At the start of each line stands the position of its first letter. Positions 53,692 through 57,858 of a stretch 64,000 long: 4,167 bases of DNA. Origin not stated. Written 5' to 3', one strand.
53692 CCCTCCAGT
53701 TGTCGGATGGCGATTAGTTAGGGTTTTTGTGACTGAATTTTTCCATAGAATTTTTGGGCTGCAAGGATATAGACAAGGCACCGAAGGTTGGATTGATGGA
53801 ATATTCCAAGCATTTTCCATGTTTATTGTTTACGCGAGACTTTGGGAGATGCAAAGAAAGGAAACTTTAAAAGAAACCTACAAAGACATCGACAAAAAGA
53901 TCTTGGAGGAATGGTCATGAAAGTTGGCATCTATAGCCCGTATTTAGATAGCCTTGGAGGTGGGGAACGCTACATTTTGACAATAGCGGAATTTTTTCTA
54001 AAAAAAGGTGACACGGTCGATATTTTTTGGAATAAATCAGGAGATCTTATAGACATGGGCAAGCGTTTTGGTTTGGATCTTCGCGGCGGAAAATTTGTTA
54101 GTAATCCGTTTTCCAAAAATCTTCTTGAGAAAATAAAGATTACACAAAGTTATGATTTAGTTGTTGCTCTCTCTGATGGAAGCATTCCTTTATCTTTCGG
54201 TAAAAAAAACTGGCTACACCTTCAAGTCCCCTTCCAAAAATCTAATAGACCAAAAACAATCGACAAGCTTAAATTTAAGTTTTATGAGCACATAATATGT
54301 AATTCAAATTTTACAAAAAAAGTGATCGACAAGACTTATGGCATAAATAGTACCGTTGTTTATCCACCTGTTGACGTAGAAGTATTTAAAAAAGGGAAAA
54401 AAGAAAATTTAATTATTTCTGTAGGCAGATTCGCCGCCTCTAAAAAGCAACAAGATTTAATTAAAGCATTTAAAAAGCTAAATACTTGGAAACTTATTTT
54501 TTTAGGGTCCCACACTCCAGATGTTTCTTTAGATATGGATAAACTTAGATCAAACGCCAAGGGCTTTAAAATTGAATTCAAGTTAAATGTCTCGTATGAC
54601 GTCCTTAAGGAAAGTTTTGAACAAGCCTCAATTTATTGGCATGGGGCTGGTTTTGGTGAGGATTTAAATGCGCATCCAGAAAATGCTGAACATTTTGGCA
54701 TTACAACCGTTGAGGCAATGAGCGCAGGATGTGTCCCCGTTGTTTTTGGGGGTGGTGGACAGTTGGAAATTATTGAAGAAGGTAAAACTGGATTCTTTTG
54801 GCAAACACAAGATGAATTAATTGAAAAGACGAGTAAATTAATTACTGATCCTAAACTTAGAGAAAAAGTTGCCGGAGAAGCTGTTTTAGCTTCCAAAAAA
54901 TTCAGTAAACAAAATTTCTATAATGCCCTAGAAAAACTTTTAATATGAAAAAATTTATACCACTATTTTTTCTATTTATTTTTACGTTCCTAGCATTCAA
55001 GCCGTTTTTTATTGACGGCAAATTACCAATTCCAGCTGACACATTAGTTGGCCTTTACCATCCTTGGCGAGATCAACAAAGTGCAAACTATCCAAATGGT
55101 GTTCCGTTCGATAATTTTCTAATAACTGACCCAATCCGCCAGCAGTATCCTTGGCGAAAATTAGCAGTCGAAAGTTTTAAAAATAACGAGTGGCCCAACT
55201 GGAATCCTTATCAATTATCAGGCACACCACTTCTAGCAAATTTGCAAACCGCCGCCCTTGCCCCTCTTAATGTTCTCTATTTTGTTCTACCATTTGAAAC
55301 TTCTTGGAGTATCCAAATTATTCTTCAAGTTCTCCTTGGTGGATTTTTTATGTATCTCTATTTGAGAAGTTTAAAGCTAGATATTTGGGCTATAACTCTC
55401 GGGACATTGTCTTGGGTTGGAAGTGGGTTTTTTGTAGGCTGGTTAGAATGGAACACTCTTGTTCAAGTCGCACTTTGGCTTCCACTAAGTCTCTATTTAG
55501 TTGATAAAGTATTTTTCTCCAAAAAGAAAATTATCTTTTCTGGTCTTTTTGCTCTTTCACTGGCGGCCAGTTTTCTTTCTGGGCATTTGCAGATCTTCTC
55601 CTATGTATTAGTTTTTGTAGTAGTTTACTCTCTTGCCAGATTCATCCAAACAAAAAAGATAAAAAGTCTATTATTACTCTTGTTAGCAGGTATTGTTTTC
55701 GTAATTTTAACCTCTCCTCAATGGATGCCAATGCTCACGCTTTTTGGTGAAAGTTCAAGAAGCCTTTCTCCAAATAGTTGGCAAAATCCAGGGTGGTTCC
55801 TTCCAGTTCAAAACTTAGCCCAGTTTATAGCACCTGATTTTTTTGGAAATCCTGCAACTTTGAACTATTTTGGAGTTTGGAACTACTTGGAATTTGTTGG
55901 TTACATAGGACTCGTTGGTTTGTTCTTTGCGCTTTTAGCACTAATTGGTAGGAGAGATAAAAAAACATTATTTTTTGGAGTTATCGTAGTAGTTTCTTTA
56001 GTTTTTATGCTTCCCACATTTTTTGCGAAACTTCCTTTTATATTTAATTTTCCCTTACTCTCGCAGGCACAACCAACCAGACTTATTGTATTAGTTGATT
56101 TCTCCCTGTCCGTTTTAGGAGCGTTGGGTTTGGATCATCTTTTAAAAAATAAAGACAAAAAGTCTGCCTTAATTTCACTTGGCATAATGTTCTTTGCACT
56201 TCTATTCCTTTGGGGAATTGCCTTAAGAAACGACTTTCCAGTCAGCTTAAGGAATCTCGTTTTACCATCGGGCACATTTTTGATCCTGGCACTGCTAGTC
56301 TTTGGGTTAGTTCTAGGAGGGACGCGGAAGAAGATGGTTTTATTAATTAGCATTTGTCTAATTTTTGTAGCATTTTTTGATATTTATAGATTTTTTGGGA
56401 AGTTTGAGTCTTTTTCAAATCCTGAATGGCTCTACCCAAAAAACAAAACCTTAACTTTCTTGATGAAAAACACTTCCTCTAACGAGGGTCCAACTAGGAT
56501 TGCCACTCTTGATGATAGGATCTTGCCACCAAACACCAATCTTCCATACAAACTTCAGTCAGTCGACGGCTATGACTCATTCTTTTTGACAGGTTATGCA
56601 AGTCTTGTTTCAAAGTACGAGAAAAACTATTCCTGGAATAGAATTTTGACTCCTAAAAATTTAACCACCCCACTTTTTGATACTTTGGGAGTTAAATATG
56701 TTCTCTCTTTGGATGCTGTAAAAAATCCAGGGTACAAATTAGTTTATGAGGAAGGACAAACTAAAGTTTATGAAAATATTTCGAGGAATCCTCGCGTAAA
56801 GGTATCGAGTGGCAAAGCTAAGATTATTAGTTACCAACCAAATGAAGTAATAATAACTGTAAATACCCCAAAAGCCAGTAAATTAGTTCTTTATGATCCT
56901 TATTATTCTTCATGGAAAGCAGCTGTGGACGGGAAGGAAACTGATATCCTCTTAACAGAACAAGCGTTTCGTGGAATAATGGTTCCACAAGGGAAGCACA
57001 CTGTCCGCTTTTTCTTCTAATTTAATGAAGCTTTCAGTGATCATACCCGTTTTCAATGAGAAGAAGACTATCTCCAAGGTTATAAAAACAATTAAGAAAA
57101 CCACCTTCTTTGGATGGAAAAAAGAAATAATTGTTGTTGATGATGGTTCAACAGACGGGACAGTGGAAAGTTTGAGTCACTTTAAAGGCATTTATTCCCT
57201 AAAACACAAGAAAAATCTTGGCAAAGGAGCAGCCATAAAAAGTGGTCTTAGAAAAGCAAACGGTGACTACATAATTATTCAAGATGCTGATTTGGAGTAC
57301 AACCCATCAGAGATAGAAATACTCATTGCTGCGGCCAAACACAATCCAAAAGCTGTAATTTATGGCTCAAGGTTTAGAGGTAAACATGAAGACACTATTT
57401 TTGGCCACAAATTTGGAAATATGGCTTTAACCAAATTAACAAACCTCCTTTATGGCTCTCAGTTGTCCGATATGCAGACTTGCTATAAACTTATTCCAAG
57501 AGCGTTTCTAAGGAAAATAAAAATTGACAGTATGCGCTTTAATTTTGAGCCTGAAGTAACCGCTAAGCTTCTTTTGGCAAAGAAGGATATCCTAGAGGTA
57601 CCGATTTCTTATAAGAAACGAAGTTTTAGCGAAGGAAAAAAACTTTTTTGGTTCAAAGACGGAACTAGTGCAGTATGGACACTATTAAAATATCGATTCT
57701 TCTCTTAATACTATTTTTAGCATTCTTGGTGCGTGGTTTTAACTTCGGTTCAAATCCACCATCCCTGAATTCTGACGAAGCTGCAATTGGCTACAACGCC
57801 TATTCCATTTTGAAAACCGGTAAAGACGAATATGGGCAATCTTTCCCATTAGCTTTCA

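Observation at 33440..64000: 30-kb glycosylation mega-locus: at least 14 GT-C membrane glycosyltransferases interleaved with at least 6 Dpm1-like GT2 synthases, plus GtrA, a Wzx-like flippase and a GT4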

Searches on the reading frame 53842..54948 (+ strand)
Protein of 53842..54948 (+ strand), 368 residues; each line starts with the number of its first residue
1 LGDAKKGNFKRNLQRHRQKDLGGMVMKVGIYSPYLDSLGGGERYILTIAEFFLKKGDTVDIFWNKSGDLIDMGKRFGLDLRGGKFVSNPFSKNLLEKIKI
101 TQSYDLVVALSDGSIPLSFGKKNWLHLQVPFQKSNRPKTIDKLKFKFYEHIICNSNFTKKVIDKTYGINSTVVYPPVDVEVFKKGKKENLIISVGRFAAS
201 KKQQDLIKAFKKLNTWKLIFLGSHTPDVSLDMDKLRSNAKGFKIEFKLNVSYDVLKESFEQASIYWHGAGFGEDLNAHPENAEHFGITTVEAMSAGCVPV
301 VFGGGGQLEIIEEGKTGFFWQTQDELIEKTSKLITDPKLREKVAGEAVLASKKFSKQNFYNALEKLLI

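Call 6: search_protein_families(library=pfam, max_evalue=0.01, proteins=[window:53842-54948:+])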
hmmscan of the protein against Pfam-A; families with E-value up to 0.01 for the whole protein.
window:53842-54948:+ (368 aa): 4 families
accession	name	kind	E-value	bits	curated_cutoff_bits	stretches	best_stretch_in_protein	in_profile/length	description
PF00534.26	Glycos_transf_1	-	2e-23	83.2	26.4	1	182-344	9-166/172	Glycosyl transferases group 1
PF13692.12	Glyco_trans_1_4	-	1.9e-12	48.1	27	1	189-336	2-142/142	Glycosyl transferases group 1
PF13439.12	Glyco_transf_4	-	1.2e-08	35.6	28.5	1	39-180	2-169/170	Glycosyltransferase Family 4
PF13524.12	Glyco_trans_1_2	-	0.00034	21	25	1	204-347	3-125/144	Glycosyl transferase-like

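Call 10: search_protein_families(library=ncbifam, max_evalue=0.001, proteins=[window:53914-54948:+])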
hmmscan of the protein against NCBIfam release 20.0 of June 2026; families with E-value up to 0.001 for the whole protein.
window:53914-54948:+ (344 aa): 21 families
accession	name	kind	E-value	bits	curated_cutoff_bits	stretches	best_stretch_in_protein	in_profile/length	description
TIGR03999.1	thiol_BshA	equivalog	9.2e-11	41.3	273.7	1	161-340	196-367/375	N-acetyl-alpha-D-glucosaminyl L-malate synthase BshA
NF041876.1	EPS_EpsE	equivalog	1.7e-08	34.1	400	1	253-322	300-371/389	exopolysaccharide biosynthesis GT4 family glycosyltransferase EpsE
NF049988.1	MGlcDAGSynMgs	equivalog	1e-07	31.7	400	1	163-342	212-383/398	alpha-monoglucosyldiacylglycerol synthase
NF038229.1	Glyco4_Geo_Pelo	equivalog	3.1e-07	29.7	400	1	264-342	253-332/338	GPMC system family 4 glycosyltransferase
TIGR03449.1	mycothiol_MshA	equivalog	8.8e-07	28.2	462.5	1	249-341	304-398/406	D-inositol-3-phosphate glycosyltransferase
TIGR03088.1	stp2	hypoth_equivalog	3.6e-06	26.3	409.05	0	250-339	274-366/374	TIGR03088 family PEP-CTERM/XrtA system glycosyltransferase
NF050056.1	ProtGlycPglH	equivalog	5.3e-06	25.8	600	1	129-337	143-344/354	GalNAc-alpha-(1->4)-GalNAc-alpha-(1->3)-diNAcBac-PP-undecaprenol alpha-1,4-N-acetyl-D-galactosaminyltransferase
TIGR02095.1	glgA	subfamily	6.8e-06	25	328.45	1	162-297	292-424/477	glycogen/starch synthase, ADP-glucose type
NF041010.1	glycosy_Agl16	equivalog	7.1e-06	25.1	575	1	110-333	120-338/352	glycosylation protein Agl16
NF053787.1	GlcN_PG_synth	equivalog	1.2e-05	24.4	480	0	250-300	263-312/361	N-acetylglucosaminyl phosphatidylglycerol synthase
NF047881.1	glyco_SdgB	exception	1.6e-05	23.8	800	1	141-342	297-492/496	serine-aspartate repeat adhesin O-glycosyltransferase SdgB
TIGR04157.1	glyco_rSAM_CFB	subfamily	1.8e-05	23.9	400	0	162-191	225-254/406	TIGR04157 family glycosyltransferase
NF050063.1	ProtGlycPglJ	equivalog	4.8e-05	22.7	500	1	146-338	170-358/363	N-acetylgalactosamine-N,N'-diacetylbacillosaminyl-diphospho-undecaprenol 4-alpha-N-acetylgalactosaminyltransferase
NF012028.0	PRK15484.1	subfamily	5.2e-05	22.5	618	1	162-340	191-372/380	lipopolysaccharide N-acetylglucosaminyltransferase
NF047880.1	glyco_SdgA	exception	5.9e-05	21.8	800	1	154-338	305-482/488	serine-aspartate repeat adhesin O-glycosyltransferase SdgA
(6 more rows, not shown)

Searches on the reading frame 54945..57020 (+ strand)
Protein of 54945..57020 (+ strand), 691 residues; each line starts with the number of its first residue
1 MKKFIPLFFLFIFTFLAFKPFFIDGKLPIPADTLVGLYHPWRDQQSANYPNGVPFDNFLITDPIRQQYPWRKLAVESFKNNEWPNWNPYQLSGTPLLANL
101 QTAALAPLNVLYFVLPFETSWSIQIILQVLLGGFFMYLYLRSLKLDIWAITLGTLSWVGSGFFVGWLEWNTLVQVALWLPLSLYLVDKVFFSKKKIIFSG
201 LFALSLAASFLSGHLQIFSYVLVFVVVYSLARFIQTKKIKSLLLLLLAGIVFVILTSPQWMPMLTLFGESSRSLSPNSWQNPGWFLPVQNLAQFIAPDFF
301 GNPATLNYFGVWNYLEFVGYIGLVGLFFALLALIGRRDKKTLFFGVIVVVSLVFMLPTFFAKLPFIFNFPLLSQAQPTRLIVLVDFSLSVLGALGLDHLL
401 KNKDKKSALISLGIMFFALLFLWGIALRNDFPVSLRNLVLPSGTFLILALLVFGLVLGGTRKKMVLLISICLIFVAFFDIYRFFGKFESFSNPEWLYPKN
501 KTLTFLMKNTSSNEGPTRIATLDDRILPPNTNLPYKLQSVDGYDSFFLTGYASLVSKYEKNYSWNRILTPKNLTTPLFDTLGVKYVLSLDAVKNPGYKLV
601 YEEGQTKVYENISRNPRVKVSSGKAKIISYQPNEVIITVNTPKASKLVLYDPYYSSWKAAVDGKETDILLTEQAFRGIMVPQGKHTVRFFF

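Call 6: search_protein_families(library=pfam, max_evalue=0.01, proteins=[window:54945-57020:+])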
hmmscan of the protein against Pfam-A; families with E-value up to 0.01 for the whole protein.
window:54945-57020:+ (691 aa): 1 family
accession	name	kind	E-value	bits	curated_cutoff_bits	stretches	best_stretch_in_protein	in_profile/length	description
PF09586.16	YfhO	-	1.3e-26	93.7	28.5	2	105-623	73-596/835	Bacterial membrane protein YfhO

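Call 54: search_protein_families(library=ncbifam, max_evalue=0.01, proteins=[window:54945-57020:+])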
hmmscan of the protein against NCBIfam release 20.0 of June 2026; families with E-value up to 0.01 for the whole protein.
window:54945-57020:+ (691 aa): 0 families

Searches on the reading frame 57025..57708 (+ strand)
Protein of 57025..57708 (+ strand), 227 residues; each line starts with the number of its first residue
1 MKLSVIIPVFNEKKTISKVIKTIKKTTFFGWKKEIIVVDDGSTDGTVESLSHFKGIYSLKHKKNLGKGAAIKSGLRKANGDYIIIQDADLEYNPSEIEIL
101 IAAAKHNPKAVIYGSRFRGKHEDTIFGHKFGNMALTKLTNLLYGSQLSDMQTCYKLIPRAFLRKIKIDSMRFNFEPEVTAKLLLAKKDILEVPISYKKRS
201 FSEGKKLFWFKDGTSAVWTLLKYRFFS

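Call 6: search_protein_families(library=pfam, max_evalue=0.01, proteins=[window:57025-57708:+])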
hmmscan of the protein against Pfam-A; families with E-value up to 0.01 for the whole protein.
window:57025-57708:+ (227 aa): 4 families
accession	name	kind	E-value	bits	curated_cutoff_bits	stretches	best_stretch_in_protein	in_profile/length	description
PF00535.33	Glycos_transf_2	-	6.5e-36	124.2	23.3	1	4-165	1-167/168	Glycosyl transferase family 2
PF10111.15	Glyco_tranf_2_2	-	5.8e-11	42.8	27.3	1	4-108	1-115/276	Glycosyltransferase like family 2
PF13641.12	Glyco_tranf_2_3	-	5.9e-06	26.9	27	1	3-123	3-129/230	Glycosyltransferase like family 2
PF13704.12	Glyco_tranf_2_4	-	0.0038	18.1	27.5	1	33-89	20-81/98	Glycosyl transferase family 2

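Call 10: search_protein_families(library=ncbifam, max_evalue=0.001, proteins=[window:57025-57708:+])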
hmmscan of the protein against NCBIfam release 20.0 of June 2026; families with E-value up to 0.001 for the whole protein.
window:57025-57708:+ (227 aa): 23 families
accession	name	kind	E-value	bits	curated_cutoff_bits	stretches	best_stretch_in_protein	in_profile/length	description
TIGR04182.1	glyco_TIGR04182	equivalog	1.3e-31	110.1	325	1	3-223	2-217/293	S-layer glycoprotein N-glycosyltransferase AglJ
NF047588.1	GlcsyltransPgfSStrep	equivalog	1.9e-19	70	500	1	1-166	1-168/308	glycosyltransferase PgfS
NF007986.1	PRK10714.1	equivalog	5e-19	68.4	529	1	2-206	7-210/316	undecaprenyl-phosphate 4-deoxy-4-formamido-L-arabinose transferase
NF007482.0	PRK10073.1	equivalog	9.2e-17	61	423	1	2-107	7-113/334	glycosyltransferase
TIGR03937.1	PgaC_IcaA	equivalog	1.2e-16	60.7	422.3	1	2-127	46-173/407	poly-beta-1,6-N-acetyl-D-glucosamine synthase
TIGR04283.1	glyco_like_mftF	equivalog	1.5e-16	60.6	182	1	3-146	1-139/221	TIGR04283 family arsenosugar biosynthesis glycosyltransferase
NF041875.1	EPS_EpsD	equivalog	2.9e-16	59.8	370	1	3-114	1-114/325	exopolysaccharide biosynthesis glycosyltransferase EpsD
NF058614.1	PPMAGASynPpgS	equivalog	4.1e-16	59.1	370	1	5-122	4-119/226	polyprenyl-phospho-N-acetylgalactosaminyl synthase PpgS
NF047683.1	TeichurnBiosyTuaG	equivalog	7.5e-14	52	400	1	3-111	8-118/252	teichuronic acid biosynthesis protein TuaG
NF041391.1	DPhHxTase_Halo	equivalog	9.3e-13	47.6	375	1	9-200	3-187/213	dolichyl-phosphate hexose transferase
NF010496.0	PRK13915.1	equivalog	2.5e-12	46.5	262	1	2-97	32-135/307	glucosyl-3-phosphoglycerate synthase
NF053739.1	GlytfEpsEBac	equivalog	5.8e-12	45.2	450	1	2-90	2-93/265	glycosyltransferase EpsE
NF038302.1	EPS_HpsE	equivalog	9.4e-11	41.2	300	1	1-123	1-130/307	hormogonium polysaccharide biosynthesis glycosyltransferase HpsE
TIGR03965.1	mycofact_glyco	equivalog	1.7e-10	40.4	280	1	3-104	76-179/467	mycofactocin biosynthesis glycosyltransferase MftF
TIGR03111.1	glyc2_xrt_Gpos1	hypoth_equivalog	8.6e-10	38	363.95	1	3-109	51-161/439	TIGR03111 family XrtG-associated glycosyltransferase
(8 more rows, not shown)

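Call 58: search_solved_structures(query=window:57025-57708:+, max_evalue=0.001)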
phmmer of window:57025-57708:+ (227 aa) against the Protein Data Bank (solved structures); distinct sequences matched with E-value up to 0.001: 31.
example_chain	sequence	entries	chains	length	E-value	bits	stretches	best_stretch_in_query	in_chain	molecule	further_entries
9hwj_A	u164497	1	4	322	6.5e-17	64.9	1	2-208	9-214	Undecaprenyl-phosphate 4-deoxy-4-formamido-L-arabinose transferase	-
9bhc_C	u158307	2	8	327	8.1e-17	64.6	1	2-208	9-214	Undecaprenyl-phosphate 4-deoxy-4-formamido-L-arabinose transferase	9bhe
8vxh_A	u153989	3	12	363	1.1e-16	64.2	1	2-208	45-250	Undecaprenyl-phosphate 4-deoxy-4-formamido-L-arabinose transferase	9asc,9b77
5mlz_A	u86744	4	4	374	1.2e-15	60.8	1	1-205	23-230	Dolichol monophosphate mannose synthase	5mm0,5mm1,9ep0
2z87_A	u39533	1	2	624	5.7e-14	55.3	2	3-103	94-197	Chondroitin synthase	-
2z86_A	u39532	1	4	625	5.8e-14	55.2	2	3-103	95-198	Chondroitin synthase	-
6p61_A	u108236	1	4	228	4.9e-12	49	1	3-110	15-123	Glycosyltransferase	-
5tze_C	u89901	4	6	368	6.2e-09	38.8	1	1-98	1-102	Glycosyl transferase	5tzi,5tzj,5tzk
3bcv_A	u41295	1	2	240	1.2e-08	37.9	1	2-113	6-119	Putative glycosyltransferase protein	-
5tz8_A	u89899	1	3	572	1.3e-08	37.7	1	1-98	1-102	Glycosyl transferase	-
6h1j_A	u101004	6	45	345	1.8e-08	37.3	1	2-137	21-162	Probable ss-1,3-N-acetylglucosaminyltransferase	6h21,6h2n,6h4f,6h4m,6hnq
5hea_A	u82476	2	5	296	9.1e-08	35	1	3-104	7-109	Putative glycosyltransferase (GalT1)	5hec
5ekp_C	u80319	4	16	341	1.6e-07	34.1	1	2-118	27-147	Uncharacterized glycosyltransferase sll0501 | Glycosyltransferase sll0501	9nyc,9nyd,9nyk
5eke_A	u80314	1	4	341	1.6e-07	34.1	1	2-118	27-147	Uncharacterized glycosyltransferase sll0501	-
9nye_A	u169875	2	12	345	1.7e-07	34.1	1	2-118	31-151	Glycosyltransferase sll0501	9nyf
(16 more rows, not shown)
